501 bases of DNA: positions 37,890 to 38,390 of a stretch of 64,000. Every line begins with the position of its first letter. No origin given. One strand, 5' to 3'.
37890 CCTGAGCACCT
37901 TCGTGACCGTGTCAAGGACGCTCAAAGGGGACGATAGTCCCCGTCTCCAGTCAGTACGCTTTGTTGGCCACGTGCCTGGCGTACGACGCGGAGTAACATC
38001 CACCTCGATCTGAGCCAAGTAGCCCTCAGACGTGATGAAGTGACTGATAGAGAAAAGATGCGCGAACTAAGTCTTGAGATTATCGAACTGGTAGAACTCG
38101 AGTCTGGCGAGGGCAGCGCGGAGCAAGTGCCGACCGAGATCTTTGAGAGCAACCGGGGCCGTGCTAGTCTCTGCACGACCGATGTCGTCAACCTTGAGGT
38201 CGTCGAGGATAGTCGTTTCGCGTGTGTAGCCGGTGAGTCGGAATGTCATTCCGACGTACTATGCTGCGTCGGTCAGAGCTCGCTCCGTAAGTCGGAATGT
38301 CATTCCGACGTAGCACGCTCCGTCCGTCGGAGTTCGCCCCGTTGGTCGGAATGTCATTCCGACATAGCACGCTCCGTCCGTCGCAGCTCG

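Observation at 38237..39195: Second, unrelated RAYT gene next to a six-unit tandem array of a 19-bp palindrome at 54-bp periodicity (BIME-like), with a perfect 25-bp palindrome at its start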

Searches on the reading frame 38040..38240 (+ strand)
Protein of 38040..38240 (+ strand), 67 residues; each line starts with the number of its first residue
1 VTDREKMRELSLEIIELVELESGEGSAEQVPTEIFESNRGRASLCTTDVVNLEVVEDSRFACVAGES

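Call 33: search_protein_families(library=ncbifam, proteins=[window:38040-38240:+], max_evalue=0.01)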
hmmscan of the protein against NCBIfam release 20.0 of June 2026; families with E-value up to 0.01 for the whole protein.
window:38040-38240:+ (67 aa): 0 families
